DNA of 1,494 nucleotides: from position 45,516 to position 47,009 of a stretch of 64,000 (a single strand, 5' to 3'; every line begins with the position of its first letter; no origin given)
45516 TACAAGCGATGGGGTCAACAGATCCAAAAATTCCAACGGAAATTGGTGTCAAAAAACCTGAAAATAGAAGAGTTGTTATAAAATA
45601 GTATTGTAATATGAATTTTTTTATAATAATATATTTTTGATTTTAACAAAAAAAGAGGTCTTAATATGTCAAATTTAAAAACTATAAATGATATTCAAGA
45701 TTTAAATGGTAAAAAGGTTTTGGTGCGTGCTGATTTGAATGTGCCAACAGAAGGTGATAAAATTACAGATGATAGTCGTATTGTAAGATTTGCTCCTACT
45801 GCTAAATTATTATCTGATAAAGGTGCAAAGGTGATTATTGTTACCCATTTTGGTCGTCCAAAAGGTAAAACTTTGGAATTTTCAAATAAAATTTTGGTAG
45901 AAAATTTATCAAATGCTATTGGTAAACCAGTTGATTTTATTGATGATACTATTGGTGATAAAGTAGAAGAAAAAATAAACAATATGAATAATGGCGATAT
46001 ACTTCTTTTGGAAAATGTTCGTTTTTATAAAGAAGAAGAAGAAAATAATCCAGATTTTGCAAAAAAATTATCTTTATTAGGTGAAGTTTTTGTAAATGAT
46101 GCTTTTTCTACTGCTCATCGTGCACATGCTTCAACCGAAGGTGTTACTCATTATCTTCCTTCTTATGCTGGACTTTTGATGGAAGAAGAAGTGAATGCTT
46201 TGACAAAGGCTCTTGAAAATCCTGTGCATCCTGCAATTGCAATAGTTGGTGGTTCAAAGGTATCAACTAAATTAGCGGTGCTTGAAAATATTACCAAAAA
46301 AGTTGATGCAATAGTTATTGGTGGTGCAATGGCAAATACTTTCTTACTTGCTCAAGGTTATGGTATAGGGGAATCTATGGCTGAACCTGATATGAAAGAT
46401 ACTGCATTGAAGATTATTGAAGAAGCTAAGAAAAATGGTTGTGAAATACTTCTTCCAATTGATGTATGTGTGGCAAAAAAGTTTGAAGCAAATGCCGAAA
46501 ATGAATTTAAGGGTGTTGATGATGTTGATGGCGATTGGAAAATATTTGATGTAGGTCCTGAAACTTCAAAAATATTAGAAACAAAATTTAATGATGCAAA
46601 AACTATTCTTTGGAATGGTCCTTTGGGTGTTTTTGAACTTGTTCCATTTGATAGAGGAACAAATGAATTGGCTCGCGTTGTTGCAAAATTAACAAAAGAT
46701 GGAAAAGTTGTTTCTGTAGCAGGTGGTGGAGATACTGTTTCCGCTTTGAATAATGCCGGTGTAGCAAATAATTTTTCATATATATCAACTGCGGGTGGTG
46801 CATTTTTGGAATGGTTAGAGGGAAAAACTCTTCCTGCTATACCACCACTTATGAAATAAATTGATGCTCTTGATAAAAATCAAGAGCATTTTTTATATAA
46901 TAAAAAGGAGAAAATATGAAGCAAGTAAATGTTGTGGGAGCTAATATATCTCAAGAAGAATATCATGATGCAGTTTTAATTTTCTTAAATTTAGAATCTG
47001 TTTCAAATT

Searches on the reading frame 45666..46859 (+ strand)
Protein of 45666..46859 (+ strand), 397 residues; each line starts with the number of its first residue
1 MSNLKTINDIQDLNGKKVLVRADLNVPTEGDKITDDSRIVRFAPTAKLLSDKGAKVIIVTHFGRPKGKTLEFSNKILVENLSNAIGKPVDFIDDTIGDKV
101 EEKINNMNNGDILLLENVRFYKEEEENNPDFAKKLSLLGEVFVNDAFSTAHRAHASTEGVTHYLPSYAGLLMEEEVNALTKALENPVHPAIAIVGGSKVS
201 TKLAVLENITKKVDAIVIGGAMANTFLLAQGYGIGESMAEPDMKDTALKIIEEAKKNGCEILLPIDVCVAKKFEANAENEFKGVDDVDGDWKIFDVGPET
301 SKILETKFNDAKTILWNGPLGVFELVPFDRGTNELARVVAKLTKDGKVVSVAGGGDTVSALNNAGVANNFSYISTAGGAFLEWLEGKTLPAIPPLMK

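Call 12: search_protein_families(library=pfam, max_evalue=1, proteins=[window:45666-46859:+])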
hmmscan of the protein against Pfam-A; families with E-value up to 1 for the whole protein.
window:45666-46859:+ (397 aa): 1 family
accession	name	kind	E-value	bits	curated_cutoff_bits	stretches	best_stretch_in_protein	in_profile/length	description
PF00162.24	PGK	-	1.5e-149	498.6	27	1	8-387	2-379/379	Phosphoglycerate kinase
